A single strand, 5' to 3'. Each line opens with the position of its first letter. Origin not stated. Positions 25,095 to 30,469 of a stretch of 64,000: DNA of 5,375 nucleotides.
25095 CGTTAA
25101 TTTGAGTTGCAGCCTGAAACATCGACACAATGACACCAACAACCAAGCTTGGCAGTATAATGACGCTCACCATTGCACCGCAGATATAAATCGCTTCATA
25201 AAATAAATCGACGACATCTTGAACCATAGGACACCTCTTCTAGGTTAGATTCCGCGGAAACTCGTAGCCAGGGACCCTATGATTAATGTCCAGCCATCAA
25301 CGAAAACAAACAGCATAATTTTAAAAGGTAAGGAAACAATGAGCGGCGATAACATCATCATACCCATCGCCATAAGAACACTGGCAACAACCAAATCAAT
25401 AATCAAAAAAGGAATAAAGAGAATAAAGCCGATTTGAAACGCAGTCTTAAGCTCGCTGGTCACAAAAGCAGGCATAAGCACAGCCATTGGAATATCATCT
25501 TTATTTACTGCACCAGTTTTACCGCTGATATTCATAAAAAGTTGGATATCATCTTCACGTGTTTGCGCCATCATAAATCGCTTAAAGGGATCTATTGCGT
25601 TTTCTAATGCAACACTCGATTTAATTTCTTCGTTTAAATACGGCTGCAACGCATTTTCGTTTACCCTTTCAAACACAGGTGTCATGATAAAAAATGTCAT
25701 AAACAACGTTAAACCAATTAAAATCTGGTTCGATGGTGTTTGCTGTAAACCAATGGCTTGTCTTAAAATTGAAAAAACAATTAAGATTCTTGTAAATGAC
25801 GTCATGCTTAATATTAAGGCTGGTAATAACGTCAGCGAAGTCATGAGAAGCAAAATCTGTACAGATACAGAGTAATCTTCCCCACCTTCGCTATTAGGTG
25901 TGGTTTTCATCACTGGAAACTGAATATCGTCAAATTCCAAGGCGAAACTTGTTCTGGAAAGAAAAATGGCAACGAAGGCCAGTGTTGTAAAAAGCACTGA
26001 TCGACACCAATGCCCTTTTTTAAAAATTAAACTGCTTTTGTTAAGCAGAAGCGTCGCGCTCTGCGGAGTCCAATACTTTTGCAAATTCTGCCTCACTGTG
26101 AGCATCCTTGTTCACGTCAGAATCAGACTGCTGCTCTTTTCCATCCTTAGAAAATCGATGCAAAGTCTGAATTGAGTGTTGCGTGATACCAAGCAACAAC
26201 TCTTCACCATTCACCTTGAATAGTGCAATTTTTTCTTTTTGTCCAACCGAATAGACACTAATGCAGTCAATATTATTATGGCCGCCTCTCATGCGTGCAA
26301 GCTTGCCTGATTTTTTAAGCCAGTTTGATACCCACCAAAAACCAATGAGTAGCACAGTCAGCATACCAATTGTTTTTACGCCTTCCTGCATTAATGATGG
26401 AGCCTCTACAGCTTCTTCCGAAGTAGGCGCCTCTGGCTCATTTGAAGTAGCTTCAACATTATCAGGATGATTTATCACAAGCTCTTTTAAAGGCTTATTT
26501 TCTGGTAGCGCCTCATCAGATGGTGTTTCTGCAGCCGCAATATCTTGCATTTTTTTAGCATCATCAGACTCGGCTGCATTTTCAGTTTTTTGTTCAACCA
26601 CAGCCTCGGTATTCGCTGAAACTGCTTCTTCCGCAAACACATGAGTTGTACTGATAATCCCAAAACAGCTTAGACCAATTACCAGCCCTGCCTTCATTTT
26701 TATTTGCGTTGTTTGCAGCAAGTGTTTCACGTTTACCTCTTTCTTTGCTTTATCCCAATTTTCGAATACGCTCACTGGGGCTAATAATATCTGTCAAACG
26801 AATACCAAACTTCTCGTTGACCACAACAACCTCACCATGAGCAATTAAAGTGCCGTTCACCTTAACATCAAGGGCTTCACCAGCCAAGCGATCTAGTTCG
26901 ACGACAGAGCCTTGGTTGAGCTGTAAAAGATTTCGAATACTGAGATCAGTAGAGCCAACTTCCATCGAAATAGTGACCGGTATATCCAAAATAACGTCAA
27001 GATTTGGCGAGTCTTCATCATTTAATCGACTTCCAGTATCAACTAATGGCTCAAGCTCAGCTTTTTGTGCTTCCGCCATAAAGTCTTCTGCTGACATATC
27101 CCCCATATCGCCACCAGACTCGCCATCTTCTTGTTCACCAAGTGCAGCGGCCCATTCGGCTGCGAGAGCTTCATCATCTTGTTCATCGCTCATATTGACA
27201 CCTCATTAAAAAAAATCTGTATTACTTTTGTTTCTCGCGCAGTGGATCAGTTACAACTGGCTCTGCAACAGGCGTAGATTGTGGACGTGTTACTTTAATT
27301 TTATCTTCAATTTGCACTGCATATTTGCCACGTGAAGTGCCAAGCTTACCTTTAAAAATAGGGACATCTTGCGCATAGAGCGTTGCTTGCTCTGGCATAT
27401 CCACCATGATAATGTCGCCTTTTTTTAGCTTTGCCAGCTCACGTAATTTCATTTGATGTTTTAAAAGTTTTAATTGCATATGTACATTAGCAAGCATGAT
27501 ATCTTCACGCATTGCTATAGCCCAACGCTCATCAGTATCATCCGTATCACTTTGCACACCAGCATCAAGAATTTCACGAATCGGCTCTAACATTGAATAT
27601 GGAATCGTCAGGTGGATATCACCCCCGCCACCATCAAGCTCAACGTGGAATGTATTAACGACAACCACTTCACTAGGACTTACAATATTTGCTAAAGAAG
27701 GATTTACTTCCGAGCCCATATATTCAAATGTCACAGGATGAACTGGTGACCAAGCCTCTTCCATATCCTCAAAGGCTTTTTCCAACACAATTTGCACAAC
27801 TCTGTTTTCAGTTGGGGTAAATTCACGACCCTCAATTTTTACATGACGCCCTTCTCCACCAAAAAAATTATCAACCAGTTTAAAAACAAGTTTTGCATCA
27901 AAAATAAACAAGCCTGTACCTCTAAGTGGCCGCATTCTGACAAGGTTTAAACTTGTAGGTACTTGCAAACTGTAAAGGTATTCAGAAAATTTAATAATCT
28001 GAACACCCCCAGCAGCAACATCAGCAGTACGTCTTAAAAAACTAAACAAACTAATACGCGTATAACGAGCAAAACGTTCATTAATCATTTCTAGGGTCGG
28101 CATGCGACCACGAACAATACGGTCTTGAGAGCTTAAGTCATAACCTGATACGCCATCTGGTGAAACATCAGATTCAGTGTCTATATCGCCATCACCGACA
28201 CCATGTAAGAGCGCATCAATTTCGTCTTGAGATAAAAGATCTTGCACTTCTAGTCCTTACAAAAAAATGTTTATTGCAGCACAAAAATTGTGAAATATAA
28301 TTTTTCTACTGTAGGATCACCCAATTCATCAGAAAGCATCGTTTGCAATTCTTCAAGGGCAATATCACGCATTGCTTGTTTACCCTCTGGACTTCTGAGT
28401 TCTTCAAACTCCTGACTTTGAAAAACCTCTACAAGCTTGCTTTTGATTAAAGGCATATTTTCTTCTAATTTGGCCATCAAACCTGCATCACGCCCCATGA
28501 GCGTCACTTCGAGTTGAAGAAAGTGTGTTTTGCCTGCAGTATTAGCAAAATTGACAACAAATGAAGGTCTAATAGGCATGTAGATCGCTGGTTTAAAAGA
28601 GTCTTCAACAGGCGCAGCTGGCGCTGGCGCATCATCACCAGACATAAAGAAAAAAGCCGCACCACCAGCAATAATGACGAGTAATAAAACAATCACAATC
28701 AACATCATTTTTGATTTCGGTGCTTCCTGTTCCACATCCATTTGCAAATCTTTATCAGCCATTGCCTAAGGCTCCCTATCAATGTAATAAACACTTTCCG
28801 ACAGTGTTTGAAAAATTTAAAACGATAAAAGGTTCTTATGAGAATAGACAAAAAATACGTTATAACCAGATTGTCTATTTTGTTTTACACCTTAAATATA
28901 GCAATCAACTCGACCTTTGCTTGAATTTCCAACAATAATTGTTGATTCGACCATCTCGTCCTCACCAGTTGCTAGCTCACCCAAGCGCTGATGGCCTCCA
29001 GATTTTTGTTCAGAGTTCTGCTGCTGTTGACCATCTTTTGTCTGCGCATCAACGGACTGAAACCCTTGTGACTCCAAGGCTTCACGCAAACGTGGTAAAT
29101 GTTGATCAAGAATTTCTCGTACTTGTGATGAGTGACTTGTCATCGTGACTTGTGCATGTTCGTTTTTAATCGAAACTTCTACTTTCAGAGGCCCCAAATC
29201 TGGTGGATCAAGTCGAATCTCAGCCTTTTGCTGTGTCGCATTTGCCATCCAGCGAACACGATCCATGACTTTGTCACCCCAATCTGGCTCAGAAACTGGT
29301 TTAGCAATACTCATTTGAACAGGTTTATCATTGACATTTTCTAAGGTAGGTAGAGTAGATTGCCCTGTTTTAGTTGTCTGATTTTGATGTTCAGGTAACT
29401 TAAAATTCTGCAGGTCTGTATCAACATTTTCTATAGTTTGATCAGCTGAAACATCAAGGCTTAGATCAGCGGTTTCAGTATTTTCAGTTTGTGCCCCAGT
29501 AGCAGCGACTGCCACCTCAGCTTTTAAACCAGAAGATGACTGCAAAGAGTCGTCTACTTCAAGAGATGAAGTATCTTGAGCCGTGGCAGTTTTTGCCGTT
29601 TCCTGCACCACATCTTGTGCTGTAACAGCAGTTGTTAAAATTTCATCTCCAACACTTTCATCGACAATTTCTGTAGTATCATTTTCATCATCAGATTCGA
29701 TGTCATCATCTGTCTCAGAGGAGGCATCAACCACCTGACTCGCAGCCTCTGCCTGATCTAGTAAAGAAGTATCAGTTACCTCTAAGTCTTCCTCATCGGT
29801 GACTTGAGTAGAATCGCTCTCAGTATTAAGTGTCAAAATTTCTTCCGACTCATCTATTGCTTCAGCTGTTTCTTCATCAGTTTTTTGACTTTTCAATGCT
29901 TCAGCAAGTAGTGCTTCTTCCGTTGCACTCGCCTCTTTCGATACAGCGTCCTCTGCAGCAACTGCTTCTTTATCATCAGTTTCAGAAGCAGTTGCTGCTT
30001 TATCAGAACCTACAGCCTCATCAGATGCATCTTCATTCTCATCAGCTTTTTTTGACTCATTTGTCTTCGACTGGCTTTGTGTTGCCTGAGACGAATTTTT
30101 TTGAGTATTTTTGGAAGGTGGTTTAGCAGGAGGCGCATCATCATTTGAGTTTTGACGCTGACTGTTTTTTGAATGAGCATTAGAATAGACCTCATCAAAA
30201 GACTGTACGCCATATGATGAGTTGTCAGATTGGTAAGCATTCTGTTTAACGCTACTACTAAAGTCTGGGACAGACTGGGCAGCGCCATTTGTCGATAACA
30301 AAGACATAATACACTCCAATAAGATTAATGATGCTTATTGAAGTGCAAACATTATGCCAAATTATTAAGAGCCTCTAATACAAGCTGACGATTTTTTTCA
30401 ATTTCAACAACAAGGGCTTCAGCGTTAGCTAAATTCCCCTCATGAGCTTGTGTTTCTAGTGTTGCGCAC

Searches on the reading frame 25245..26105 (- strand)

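Call 56: search_protein_families(library=pfam, proteins=[window:25245-26105:-], max_evalue=0.001)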
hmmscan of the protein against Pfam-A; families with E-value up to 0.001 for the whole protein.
window:25245-26105:- (286 aa): 1 family
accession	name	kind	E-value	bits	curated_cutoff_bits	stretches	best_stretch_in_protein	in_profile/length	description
PF00813.25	FliP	-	2.1e-81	272.9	26.9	1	87-279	1-191/191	FliP family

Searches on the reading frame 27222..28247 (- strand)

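Call 56: search_protein_families(library=pfam, proteins=[window:27222-28247:-], max_evalue=0.001)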
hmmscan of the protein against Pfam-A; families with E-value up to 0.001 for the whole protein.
window:27222-28247:- (341 aa): 2 families
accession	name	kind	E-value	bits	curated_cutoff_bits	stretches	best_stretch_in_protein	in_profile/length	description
PF02154.20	FliM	-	8.6e-72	241.5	27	1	36-227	1-192/192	Flagellar motor switch protein FliM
PF01052.25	FliMN_C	-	7.2e-19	67.9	23.8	1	249-317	2-72/73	Type III flagellar switch regulator (C-ring) FliN C-term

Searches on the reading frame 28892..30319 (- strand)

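Call 56: search_protein_families(library=pfam, proteins=[window:28892-30319:-], max_evalue=0.001)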
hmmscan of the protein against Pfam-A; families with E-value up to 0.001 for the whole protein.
window:28892-30319:- (475 aa): 1 family
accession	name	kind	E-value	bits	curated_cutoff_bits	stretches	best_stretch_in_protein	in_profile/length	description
PF02120.21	Flg_hook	-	7.7e-24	83.8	29.8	1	353-435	2-84/85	Flagellar hook-length control protein FliK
